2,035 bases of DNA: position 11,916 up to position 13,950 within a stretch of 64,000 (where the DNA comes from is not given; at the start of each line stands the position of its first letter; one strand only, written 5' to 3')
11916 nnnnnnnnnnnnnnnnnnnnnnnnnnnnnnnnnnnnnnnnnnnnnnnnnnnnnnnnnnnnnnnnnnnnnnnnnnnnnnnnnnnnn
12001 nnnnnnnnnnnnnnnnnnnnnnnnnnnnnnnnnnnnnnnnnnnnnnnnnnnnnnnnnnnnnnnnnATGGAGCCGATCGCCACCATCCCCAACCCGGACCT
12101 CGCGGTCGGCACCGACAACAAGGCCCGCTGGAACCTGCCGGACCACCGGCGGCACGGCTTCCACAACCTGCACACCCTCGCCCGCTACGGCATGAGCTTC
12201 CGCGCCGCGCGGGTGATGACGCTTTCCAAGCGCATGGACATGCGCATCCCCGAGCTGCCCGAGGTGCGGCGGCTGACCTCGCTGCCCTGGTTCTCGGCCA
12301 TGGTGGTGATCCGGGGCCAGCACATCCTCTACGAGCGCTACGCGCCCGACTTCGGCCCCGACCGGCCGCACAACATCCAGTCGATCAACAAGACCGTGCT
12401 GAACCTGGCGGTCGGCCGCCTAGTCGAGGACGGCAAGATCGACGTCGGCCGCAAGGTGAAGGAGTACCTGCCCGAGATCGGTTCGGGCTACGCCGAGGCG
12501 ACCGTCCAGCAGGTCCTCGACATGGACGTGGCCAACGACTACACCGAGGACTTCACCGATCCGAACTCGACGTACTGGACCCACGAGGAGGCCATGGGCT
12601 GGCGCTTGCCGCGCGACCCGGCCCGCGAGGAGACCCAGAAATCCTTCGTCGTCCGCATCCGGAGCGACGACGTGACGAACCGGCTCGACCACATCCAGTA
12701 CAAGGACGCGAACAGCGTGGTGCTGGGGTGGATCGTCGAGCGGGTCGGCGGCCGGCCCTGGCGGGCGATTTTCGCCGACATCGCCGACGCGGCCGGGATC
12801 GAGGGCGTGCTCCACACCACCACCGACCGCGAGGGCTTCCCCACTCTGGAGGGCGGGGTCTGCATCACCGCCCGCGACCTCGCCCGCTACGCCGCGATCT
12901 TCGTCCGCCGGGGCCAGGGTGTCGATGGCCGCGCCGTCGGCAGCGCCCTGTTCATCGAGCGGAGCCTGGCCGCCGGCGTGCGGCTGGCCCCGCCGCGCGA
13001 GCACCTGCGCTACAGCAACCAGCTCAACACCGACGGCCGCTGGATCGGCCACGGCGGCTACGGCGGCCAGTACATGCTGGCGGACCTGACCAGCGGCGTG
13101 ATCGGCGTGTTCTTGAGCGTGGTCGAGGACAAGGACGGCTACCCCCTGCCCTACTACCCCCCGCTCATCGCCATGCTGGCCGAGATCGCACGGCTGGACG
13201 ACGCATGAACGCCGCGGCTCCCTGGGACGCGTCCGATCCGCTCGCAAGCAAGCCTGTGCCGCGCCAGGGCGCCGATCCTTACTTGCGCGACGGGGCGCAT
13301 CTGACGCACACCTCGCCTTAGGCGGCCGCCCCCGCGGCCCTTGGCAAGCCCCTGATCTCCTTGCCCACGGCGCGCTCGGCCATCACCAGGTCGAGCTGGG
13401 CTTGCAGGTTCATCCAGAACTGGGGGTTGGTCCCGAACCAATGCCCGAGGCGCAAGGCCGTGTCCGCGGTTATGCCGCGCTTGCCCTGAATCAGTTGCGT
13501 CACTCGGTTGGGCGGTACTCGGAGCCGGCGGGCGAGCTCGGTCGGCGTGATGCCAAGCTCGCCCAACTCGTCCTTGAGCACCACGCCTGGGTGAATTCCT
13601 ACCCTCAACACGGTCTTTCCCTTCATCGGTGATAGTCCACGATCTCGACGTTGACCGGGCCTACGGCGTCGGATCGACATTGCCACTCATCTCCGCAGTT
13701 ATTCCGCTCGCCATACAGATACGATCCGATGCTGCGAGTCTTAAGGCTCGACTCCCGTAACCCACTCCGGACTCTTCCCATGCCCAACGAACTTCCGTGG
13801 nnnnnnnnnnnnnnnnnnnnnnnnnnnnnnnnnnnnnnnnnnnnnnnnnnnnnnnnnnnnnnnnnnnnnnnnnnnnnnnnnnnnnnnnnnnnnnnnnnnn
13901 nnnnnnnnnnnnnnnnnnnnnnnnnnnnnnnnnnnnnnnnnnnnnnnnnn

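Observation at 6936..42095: Recurrent signature in this window: small cargoes flanked by duplicated gene termini (four loci in 64 kb)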

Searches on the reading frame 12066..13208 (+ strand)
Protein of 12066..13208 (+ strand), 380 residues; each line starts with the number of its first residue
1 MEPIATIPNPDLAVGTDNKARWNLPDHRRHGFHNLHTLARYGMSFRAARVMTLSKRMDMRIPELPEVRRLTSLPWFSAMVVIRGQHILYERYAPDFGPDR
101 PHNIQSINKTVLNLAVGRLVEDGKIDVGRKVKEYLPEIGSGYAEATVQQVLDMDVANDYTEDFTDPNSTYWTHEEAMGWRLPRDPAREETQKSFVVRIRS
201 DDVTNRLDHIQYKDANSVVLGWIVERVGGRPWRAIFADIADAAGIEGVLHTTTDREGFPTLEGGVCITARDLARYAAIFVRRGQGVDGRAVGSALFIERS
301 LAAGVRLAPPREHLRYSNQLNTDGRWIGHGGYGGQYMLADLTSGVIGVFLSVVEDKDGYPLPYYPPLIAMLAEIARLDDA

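Call 15: search_protein_families(library=pfam, proteins=[window:12066-13208:+])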
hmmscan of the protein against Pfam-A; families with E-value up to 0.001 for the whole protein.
window:12066-13208:+ (380 aa): 1 family
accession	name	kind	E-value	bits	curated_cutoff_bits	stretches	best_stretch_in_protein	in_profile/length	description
PF00144.29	Beta-lactamase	-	1.8e-22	80.4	27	1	78-351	18-308/329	Beta-lactamase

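Call 17: find_related_loci(query=window:12066-13208:+, collection=genome_contigs, flank=10000)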
Query window:12066-13208:+ (380 aa) in genome_contigs; peptide patterns used: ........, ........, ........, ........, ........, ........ (x = any residue, [..] = any of these).
103 stretches matched a pattern; 54 encode a relative of the query (tblastn E <= 1e-3); 54 distinct loci.
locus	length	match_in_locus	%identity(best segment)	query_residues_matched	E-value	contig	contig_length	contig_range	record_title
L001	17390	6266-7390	78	4-378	0e+0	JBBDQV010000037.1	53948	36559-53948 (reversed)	MAG: Alphaproteobacteria bacterium isolate LejiaC_69_14 Lejia_C_1437_length_53948_cov_8, whole genome shotgun sequence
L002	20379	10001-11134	68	1-378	8e-178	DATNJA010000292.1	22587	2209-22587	MAG TPA_asm: Candidatus Udaeobacter sp. isolate SMAG_U11387 k141_946856, whole genome shotgun sequence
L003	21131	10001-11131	66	1-377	1e-169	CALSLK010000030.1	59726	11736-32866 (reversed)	MAG: uncultured Alphaproteobacteria bacterium isolate A_MB180 genome assembly, contig: contig_14280_A_MB180, whole genom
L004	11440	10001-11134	66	1-378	4e-169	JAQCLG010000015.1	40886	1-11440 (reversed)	MAG: Proteobacteria bacterium isolate casp40-mb.99 NODE_2246_length_40886_cov_0.093780, whole genome shotgun sequence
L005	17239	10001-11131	64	1-377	3e-165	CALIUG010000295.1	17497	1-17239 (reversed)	MAG: uncultured Alphaproteobacteria bacterium isolate S1_Bin_Bin_233_1 genome assembly, contig: c_000003386665, whole ge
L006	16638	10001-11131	62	1-377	3e-160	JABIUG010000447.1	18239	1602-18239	MAG: Rhodospirillaceae bacterium isolate SI072_bin42 k141_3246526, whole genome shotgun sequence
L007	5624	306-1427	64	1-374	1e-160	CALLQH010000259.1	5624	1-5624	MAG TPA_asm: uncultured bacterium isolate SRR6227243_bin.5_CONCOCT_v1.1_MAG genome assembly, contig: ERZ795105.12921, wh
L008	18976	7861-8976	60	6-377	5e-153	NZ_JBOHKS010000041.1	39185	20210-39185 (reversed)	MAG: Hypericibacter sp. isolate H1-B2_metawrap_bin.14 k127_128602, whole genome shotgun sequence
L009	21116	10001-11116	58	8-379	1e-146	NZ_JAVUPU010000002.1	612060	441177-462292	Sphingosinicella sp. GR2756 Scaffold2, whole genome shotgun sequence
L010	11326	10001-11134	59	1-377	3e-144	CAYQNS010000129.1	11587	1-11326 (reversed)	MAG TPA_asm: uncultured Desulfobacteraceae bacterium isolate binchicken_co181_224 genome assembly, contig: NODE_10711_le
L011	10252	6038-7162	62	3-376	4e-144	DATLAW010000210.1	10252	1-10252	MAG TPA_asm: Thermohalobaculum sp. isolate SMAG_U14281 k141_502072, whole genome shotgun sequence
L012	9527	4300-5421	57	9-380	2e-141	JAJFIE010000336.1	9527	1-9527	MAG: Rhodospirillales bacterium isolate OFTM192 OFTM192_335, whole genome shotgun sequence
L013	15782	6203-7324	56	4-377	5e-140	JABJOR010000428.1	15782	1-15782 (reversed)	MAG: Rhodospirillales bacterium isolate SI075_bin47 k141_2085852, whole genome shotgun sequence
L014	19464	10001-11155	56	4-380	1e-136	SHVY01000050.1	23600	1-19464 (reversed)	MAG: Alphaproteobacteria bacterium isolate Baikal-deep-G51 BACOMB-C10100, whole genome shotgun sequence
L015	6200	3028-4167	57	2-379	3e-137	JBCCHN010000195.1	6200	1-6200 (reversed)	MAG: Pseudomonadota bacterium isolate P01_B01_bin.68 k141_1579369_length_6200_cov_27.3903, whole genome shotgun sequence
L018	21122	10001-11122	54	3-374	9e-133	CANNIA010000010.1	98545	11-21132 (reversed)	MAG: Rhodobacteraceae bacterium isolate ZH-Jul18-90 genome assembly, contig: ZH-Jul18-C90, whole genome shotgun sequence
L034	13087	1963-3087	50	4-377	6e-122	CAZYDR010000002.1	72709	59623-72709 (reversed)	MAG TPA_asm: uncultured Alphaproteobacteria bacterium isolate SRP308112_co1_372 genome assembly, contig: NODE_271_length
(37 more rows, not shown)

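Call 63: find_encoding_contigs(protein=window:12066-13208:+, flank=4000, max_places=8)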
Protein window:12066-13208:+ (380 aa): no gene with exactly this product is on record in the collection.

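Call 68: search_protein_families(library=pfam, proteins=[L034:3350-4033:+, L034:4085-4717:+, L034:4844-5626:+, L034:4967-6025:-, L034:6035-7696:-, L018:4782-5198:-, L018:4901-5452:-, L018:5344-5646:-, L018:5693-7168:-, L018:3707-4840:+], max_evalue=0.001)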
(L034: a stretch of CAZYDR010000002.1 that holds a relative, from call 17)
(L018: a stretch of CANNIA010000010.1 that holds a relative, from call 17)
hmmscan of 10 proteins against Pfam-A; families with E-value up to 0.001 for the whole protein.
L034:3350-4033:+ (227 aa): 1 family
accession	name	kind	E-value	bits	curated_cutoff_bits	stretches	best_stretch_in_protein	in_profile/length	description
PF03243.20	MerB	-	6.5e-21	75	27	1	67-193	1-123/126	Alkylmercury lyase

L034:4085-4717:+ (210 aa): 0 families

L034:4844-5626:+ (260 aa): 0 families

L034:4967-6025:- (352 aa): 2 families
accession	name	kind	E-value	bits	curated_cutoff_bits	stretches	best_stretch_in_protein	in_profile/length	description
PF02826.25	2-Hacid_dh_C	-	7.6e-56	188.7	25.1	1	118-295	1-176/178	D-isomer specific 2-hydroxyacid dehydrogenase, NAD binding domain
PF00389.36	2-Hacid_dh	-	1.3e-11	44.7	24.6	1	34-329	19-134/134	D-isomer specific 2-hydroxyacid dehydrogenase, catalytic domain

L034:6035-7696:- (553 aa): 3 families
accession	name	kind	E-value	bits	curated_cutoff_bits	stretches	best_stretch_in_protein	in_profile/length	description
PF00205.28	TPP_enzyme_M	-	4.5e-31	107.8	30.4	1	194-326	2-137/137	Thiamine pyrophosphate enzyme, central domain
PF02775.26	TPP_enzyme_C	-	1.8e-23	83.5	21.9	1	394-542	1-151/151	Thiamine pyrophosphate enzyme, C-terminal TPP binding domain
PF02776.23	TPP_enzyme_N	-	1.1e-20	74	26.8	1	9-112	1-106/119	Thiamine pyrophosphate enzyme, N-terminal TPP binding domain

L018:4782-5198:- (138 aa): 0 families

L018:4901-5452:- (183 aa): 0 families

L018:5344-5646:- (100 aa): 0 families

L018:5693-7168:- (491 aa): 3 families
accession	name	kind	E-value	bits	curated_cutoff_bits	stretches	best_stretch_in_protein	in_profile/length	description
PF04055.27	Radical_SAM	-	4.6e-23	82.6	29.5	1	188-370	2-166/166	Radical SAM superfamily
PF18693.7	TRAM_2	-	3.2e-17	62.9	27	1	426-487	1-61/63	TRAM domain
PF00919.26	UPF0004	-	3.7e-17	62.6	27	1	55-134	3-86/98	Uncharacterized protein family UPF0004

L018:3707-4840:+ (377 aa): 4 families
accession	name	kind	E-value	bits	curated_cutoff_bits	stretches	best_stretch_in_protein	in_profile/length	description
PF02826.25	2-Hacid_dh_C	-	6.3e-57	192.3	25.1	1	162-341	1-178/178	D-isomer specific 2-hydroxyacid dehydrogenase, NAD binding domain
PF00389.36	2-Hacid_dh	-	1.4e-30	106.2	24.6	1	57-372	1-133/134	D-isomer specific 2-hydroxyacid dehydrogenase, catalytic domain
PF03446.21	NAD_binding_2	-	4.4e-05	24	21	1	202-308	2-110/161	NAD binding domain of 6-phosphogluconate dehydrogenase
PF13478.12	XdhC_C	-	0.00063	20.7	29.7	0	203-306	2-66/125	XdhC Rossmann domain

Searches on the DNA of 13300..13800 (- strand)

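Call 91: search_dna_similar(query=window:13300-13800:-, collection=plasmids, mode=distant, max_rows=8)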
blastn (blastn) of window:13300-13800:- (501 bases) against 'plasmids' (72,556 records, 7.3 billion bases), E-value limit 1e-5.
Records with a match: 4; places in all: 4; records where one place covers at least 80% of the query: 0.
Best place of each record, by identity: 60-80% 4.
By first word of the organism name: Rhizobium 1; Azotobacter 1; Rhodovastum 1; Azospirillum 1.
By predicted mobility (MOB-suite, as given by PLSDB): non-mobilizable 3; conjugative 1.
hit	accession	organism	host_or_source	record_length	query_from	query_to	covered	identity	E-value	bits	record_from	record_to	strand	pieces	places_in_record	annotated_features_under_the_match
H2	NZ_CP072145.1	Rhizobium sp. L51/94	Blueberry,cell culture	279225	149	398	50%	69.5%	4e-15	90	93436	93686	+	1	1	HigA family addiction module antitoxin | type II toxin-antitoxin system RelE/ParE family toxin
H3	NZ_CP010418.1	Azotobacter chroococcum NCIMB 8003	cell culture,soil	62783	254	413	32%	74.4%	2e-19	104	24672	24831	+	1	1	HigA family addiction module antitoxin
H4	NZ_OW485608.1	Rhodovastum atsumiense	-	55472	321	414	19%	74.5%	5e-7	63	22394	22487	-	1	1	HigA family addiction module antitoxin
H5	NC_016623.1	Azospirillum lipoferum 4B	-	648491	322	399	16%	76.9%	2e-6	61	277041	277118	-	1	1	HigA family addiction module antitoxin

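Call 92: get_annotated_region(hit=H2, flank=600)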
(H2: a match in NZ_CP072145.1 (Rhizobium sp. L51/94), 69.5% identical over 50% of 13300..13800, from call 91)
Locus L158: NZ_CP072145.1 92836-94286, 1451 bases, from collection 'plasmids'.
description: Rhizobium sp. L51/94 plasmid pTiL51_94, complete sequence
organism: Rhizobium sp. L51/94 (NCBI taxid 2819999)
taxonomy: Bacteria; Pseudomonadota; Alphaproteobacteria; Hyphomicrobiales; Rhizobiaceae; Rhizobium; Rhizobium sp. L51/94
host: -; source: Blueberry,cell culture; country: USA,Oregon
typing (MOB-suite, as given by PLSDB): non-mobilizable; replicon rep_cluster_491; mating-pair formation MPF_T
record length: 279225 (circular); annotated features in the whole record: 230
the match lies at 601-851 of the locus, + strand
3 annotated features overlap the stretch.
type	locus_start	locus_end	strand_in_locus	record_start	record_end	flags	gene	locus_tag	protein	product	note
CDS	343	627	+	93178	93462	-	-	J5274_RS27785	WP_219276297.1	type II toxin-antitoxin system RelE/ParE family toxin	-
CDS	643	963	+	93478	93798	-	-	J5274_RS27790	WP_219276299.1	HigA family addiction module antitoxin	-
CDS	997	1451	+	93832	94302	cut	-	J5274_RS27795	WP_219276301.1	site-specific DNA-methyltransferase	-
